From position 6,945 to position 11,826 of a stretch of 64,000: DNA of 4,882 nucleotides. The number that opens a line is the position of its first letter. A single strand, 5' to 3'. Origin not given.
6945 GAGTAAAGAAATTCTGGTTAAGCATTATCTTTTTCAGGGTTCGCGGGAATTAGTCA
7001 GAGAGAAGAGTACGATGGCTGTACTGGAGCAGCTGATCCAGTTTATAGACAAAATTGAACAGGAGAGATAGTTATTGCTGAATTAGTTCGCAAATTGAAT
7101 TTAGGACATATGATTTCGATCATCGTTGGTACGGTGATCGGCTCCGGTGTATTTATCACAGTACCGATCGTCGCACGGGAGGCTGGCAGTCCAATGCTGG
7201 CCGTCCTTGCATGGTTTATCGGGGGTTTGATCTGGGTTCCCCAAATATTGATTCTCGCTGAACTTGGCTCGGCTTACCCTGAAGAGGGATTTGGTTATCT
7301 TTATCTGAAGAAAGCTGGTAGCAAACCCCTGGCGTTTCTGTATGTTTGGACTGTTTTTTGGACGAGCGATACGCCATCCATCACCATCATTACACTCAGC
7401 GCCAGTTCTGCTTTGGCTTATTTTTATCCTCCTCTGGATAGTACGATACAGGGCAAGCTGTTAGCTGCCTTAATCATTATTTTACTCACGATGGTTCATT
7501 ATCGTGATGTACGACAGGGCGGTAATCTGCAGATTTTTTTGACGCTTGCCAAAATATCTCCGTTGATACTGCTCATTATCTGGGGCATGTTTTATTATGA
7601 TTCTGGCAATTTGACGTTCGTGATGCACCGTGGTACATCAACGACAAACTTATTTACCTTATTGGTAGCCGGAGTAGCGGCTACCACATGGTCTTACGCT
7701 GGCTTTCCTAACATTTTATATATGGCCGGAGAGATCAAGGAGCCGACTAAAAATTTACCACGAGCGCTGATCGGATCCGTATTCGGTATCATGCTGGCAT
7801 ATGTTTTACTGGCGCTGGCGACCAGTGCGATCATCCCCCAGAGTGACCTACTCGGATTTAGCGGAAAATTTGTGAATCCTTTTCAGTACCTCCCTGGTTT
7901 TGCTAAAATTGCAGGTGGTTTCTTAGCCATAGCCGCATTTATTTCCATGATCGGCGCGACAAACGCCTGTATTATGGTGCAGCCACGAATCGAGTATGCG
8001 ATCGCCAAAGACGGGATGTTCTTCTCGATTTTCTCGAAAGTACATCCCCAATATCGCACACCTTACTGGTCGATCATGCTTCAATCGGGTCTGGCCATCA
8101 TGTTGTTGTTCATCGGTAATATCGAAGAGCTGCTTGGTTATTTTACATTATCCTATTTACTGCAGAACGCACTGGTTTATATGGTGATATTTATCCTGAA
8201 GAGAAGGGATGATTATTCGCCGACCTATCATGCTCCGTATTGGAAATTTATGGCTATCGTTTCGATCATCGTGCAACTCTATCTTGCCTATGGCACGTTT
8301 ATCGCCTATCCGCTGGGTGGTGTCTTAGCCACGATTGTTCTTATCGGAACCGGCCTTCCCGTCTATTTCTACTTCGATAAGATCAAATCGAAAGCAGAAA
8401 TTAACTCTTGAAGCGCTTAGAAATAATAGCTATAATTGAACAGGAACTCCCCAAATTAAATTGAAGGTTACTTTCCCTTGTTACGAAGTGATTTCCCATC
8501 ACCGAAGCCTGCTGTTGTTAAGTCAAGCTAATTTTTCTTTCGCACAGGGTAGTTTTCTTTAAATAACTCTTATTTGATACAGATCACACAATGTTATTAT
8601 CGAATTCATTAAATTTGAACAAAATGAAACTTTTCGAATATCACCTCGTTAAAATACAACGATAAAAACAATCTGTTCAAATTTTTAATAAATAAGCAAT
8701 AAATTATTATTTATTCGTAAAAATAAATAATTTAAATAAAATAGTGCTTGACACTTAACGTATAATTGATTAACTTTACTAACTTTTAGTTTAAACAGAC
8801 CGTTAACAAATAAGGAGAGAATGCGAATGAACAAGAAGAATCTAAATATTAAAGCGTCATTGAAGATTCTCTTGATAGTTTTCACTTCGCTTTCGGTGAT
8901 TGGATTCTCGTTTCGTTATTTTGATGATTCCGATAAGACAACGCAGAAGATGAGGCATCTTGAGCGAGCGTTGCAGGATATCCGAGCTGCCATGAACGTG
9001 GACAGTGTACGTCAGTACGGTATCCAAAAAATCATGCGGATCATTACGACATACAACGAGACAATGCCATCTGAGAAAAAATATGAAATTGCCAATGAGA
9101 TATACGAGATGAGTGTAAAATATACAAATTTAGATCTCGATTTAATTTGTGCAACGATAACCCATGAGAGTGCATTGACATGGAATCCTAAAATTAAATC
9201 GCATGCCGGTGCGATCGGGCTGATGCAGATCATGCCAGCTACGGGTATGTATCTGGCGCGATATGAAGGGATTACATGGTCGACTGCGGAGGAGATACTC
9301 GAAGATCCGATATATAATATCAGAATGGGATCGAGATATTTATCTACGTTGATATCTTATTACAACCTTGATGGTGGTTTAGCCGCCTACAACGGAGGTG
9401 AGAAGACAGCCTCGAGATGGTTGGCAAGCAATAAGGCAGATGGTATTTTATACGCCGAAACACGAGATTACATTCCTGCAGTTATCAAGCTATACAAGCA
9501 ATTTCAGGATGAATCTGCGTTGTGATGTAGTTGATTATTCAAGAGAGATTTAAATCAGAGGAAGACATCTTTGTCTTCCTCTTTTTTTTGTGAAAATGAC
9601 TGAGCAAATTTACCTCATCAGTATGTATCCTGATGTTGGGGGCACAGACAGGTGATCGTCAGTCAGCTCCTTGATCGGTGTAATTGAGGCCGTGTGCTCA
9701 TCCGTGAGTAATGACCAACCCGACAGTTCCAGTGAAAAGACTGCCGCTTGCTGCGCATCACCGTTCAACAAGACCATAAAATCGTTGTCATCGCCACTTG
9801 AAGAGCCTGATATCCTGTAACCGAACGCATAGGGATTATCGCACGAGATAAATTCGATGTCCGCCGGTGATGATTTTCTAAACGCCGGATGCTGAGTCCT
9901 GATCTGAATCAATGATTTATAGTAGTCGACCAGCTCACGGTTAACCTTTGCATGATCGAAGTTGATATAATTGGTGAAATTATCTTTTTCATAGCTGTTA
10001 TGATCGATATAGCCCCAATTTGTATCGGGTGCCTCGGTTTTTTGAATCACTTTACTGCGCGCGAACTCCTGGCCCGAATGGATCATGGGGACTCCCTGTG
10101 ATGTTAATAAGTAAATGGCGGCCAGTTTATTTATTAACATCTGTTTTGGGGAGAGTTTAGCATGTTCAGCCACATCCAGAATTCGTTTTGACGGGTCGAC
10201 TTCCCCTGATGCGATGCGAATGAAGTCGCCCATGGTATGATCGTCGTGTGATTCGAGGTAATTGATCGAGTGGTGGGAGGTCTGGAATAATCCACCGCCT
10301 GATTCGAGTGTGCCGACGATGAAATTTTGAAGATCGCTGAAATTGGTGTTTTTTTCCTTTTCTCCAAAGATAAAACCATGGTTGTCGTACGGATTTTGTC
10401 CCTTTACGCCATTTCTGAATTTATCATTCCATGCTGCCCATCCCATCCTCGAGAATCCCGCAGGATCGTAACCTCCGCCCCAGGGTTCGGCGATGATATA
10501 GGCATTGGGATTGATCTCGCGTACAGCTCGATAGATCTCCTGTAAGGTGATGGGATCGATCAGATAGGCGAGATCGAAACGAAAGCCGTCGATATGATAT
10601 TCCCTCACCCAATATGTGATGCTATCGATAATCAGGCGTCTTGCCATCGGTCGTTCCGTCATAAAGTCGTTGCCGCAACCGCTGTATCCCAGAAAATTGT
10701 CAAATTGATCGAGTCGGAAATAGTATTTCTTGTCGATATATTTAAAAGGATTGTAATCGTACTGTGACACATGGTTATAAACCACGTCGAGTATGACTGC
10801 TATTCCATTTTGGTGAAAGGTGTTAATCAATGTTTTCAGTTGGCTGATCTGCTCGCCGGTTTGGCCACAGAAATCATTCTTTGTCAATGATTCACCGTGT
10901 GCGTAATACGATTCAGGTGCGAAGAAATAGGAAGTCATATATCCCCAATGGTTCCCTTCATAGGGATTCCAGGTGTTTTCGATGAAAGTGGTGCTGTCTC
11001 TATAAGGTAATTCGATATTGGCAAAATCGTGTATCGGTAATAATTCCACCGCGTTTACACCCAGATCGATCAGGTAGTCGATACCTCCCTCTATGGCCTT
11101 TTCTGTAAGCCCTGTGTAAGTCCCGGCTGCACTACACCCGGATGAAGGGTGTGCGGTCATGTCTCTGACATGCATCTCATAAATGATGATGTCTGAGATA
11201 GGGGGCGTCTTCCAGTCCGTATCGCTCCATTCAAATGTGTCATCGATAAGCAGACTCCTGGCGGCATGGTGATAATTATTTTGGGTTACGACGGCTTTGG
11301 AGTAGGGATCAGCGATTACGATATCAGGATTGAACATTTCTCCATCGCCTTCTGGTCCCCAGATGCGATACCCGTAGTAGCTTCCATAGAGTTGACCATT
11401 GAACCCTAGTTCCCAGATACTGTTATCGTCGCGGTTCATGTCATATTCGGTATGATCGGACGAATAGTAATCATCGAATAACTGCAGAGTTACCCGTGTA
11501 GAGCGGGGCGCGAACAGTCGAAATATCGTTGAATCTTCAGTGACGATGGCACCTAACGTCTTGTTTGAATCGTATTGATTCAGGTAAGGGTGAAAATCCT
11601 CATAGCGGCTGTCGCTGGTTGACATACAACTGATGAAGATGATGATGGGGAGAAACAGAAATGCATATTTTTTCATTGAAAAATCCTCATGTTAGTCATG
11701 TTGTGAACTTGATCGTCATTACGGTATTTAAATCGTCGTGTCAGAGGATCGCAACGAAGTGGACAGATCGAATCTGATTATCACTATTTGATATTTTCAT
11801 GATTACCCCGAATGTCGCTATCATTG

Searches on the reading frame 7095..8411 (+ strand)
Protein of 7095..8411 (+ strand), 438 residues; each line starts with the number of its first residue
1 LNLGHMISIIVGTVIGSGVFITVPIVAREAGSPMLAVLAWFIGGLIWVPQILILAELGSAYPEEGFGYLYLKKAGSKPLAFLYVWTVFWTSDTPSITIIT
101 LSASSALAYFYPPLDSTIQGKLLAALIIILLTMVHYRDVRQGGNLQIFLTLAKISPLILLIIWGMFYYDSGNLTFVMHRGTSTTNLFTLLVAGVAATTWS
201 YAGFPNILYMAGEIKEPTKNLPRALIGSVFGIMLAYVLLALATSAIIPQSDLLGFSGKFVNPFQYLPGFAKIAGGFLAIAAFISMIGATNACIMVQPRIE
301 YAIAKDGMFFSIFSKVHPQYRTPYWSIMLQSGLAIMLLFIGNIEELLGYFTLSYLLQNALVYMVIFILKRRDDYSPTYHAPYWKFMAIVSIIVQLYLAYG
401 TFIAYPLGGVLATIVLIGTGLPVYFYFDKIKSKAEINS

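Call 76: search_protein_families(library=pfam, proteins=[window:7095-8411:+], max_evalue=0.00001)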
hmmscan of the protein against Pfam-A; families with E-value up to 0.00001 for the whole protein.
window:7095-8411:+ (438 aa): 2 families
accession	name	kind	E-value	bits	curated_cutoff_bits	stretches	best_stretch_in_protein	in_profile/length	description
PF13520.12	AA_permease_2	-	6.4e-49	167.4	27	1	7-404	7-407/427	Amino acid permease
PF00324.27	AA_permease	-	3.5e-30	105.5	24.6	1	5-368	1-377/470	Amino acid permease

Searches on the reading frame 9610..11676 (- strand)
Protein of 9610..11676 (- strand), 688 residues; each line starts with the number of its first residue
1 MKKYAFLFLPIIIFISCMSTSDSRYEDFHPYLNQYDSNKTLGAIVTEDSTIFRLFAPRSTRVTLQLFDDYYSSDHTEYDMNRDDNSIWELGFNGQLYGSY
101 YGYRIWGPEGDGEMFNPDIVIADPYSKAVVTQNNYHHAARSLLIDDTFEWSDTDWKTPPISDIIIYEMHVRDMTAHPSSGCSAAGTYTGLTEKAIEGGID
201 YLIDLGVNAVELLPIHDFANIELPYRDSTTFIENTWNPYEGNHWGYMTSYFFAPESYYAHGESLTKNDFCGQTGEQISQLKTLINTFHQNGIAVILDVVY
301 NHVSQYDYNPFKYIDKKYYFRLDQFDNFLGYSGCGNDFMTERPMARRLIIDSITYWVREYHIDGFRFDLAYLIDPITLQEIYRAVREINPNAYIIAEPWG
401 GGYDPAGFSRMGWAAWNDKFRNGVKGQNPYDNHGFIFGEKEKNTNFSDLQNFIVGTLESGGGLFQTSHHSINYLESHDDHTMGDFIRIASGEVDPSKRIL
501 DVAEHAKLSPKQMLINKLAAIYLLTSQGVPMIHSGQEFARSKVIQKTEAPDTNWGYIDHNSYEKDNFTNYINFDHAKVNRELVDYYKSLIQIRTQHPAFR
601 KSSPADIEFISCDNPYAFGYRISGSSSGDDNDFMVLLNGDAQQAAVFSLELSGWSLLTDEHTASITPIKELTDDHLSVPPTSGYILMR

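Call 76: search_protein_families(library=pfam, proteins=[window:9610-11676:-], max_evalue=0.00001)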
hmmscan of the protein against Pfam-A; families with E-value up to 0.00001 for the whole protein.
window:9610-11676:- (688 aa): 2 families
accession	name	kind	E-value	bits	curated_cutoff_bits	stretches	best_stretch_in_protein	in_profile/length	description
PF00128.31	Alpha-amylase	-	9.4e-15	55.2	22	0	279-305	68-94/446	Alpha amylase, catalytic domain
PF02922.24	CBM_48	-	1.1e-13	51.8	22.4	1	41-126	2-83/83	Carbohydrate-binding module 48 (Isoamylase N-terminal domain)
